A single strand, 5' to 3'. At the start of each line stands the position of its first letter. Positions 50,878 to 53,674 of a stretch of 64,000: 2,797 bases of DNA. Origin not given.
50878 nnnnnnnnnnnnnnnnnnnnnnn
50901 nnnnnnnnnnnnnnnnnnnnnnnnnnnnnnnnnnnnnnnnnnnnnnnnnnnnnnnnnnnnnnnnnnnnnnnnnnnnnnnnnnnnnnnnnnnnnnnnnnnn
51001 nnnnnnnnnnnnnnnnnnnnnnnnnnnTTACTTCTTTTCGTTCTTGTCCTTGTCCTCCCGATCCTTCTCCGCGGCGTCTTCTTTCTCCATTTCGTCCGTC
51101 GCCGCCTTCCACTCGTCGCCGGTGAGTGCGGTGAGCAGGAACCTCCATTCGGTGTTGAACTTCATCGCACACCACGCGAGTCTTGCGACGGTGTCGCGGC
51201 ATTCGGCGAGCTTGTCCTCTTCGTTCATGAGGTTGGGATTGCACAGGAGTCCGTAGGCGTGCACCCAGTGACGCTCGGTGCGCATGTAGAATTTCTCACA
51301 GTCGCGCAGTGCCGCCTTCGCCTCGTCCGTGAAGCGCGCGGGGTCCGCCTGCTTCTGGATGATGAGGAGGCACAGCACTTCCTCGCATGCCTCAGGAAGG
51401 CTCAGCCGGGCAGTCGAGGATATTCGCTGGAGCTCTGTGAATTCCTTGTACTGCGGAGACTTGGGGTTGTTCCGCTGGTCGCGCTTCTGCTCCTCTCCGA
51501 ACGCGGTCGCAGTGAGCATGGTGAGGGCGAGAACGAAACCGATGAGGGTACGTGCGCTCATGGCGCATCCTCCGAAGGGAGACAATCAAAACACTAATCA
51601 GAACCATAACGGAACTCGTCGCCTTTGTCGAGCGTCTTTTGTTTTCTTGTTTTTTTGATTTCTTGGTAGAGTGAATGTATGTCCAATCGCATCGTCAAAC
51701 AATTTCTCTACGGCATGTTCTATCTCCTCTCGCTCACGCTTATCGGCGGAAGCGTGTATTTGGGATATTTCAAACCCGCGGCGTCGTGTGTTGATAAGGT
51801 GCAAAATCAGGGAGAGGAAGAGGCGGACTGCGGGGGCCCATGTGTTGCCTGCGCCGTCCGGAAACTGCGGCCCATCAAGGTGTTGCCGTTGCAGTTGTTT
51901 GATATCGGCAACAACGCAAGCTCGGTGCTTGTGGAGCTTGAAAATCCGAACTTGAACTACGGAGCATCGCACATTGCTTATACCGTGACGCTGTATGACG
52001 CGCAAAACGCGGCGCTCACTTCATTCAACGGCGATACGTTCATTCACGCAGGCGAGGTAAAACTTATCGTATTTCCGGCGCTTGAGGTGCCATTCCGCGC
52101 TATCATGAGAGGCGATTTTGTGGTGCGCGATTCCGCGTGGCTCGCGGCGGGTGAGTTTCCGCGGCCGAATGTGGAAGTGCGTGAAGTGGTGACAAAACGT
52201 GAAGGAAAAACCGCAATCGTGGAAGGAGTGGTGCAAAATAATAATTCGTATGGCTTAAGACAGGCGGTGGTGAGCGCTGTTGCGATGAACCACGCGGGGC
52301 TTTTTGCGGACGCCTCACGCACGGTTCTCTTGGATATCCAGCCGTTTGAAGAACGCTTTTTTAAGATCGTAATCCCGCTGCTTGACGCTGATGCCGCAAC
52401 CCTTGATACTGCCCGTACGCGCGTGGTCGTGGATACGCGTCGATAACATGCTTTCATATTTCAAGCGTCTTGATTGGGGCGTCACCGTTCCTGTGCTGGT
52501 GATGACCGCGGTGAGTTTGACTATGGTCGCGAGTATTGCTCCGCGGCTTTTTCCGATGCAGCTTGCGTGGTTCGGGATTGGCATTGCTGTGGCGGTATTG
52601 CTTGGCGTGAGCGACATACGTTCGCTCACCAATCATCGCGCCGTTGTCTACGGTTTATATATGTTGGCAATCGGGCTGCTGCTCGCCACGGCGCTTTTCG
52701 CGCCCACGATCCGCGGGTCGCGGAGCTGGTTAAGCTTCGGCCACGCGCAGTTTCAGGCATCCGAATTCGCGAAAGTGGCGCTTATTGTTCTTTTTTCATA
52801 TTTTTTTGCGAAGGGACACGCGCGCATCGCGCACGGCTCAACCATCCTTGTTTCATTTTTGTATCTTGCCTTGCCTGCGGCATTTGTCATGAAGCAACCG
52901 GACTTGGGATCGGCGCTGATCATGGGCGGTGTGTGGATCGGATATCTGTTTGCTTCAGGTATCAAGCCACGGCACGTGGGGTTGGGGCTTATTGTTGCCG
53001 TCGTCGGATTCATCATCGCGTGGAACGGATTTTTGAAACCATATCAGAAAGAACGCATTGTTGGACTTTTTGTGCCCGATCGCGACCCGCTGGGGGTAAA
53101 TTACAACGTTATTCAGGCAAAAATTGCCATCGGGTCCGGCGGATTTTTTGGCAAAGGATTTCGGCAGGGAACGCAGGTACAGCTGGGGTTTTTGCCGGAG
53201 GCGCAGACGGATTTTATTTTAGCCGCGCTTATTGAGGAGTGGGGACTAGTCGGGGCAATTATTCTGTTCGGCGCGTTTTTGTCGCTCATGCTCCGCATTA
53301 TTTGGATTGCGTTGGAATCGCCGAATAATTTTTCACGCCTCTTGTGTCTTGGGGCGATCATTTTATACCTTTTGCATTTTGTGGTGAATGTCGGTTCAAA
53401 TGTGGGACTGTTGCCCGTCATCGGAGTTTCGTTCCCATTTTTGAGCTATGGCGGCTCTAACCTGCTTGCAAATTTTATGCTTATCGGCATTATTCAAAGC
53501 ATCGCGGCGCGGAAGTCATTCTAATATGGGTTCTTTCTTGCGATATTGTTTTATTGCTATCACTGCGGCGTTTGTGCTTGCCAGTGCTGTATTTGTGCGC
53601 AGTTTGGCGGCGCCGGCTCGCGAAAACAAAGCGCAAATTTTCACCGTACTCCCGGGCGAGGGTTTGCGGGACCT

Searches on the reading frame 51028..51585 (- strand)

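Call 97: search_protein_families(library=pfam, proteins=[window:51028-51585:-])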
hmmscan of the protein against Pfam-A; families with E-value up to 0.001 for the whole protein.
window:51028-51585:- (185 aa): 1 family
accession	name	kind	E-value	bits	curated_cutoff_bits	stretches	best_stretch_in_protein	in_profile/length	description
PF23770.1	Beta-prop_RIG_1st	-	2.8e-05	23.3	27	0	29-105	254-326/517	RIG first beta-propeller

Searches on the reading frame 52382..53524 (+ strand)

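Call 98: search_protein_families(library=pfam, proteins=[window:52382-53524:+])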
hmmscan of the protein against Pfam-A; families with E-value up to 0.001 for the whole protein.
window:52382-53524:+ (380 aa): 1 family
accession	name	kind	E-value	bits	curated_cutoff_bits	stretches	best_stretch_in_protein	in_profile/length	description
PF01098.24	FTSW_RODA_SPOVE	-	1.7e-78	264.6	26.4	1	37-377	15-353/356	Cell cycle protein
